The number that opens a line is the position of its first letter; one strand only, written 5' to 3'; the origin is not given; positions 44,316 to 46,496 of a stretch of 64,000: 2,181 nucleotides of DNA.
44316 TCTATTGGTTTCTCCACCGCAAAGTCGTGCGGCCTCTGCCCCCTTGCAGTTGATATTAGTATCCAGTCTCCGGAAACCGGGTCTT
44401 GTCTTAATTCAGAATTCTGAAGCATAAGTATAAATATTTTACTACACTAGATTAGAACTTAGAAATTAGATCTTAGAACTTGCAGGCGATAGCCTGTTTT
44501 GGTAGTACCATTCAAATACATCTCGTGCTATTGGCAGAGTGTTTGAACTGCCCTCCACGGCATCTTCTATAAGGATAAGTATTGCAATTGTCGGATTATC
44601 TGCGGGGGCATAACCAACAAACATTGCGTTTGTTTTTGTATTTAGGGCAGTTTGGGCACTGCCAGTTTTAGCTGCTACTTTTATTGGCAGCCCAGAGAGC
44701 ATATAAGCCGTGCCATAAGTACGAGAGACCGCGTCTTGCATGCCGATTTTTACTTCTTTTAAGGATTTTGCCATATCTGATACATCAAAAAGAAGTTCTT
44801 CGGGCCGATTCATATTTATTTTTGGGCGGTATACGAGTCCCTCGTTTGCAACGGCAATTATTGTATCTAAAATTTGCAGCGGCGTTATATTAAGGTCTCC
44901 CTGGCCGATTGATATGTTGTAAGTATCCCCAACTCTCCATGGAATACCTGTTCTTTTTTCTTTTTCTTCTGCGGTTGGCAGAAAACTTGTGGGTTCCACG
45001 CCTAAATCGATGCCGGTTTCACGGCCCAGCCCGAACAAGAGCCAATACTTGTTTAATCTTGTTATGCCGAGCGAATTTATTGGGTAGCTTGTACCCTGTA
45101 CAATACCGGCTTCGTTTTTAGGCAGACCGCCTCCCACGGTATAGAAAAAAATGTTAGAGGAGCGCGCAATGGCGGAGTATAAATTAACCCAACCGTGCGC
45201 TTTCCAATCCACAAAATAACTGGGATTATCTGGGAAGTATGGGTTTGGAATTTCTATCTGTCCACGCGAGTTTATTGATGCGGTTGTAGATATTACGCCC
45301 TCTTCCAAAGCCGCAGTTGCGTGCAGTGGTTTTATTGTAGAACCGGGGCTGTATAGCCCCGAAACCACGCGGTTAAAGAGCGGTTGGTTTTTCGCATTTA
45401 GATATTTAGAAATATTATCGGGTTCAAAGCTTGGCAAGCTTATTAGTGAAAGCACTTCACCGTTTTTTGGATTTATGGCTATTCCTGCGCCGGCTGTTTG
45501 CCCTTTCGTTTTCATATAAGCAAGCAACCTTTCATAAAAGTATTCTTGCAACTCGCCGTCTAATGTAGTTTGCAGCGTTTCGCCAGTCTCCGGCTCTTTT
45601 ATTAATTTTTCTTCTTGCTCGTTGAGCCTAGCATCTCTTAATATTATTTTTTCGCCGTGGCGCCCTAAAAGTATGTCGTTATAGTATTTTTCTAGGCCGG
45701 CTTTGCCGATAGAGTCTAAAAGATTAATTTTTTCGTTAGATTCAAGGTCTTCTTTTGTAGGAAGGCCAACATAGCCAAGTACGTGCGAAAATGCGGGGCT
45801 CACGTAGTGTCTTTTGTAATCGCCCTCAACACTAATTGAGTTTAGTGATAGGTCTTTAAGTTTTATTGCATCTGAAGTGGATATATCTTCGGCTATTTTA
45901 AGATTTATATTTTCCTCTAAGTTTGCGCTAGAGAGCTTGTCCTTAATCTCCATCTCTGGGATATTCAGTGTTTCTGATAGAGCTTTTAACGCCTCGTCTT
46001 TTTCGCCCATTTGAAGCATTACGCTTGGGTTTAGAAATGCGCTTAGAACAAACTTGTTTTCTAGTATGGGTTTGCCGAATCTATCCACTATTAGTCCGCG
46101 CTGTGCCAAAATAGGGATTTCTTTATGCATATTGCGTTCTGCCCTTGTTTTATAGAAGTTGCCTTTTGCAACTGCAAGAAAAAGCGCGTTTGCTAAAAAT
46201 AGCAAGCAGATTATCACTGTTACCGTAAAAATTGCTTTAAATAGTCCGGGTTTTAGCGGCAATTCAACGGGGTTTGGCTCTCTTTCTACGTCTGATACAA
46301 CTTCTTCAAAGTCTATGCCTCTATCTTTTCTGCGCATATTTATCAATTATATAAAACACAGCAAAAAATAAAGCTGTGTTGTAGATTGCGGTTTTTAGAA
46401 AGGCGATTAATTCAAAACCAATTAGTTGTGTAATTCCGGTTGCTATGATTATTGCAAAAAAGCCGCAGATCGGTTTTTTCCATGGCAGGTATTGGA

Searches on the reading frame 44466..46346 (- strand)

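Call 68: search_protein_families(library=pfam, proteins=[window:44466-46346:-])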
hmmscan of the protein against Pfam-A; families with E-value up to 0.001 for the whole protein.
window:44466-46346:- (626 aa): 2 families
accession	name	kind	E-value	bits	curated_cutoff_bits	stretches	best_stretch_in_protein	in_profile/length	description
PF00905.27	Transpeptidase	-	3.7e-47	161.4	22.1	1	287-611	2-298/299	Penicillin binding protein transpeptidase domain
PF03717.20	PBP_dimer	-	2.6e-27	96.8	24.4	1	79-242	2-174/180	Penicillin-binding Protein dimerisation domain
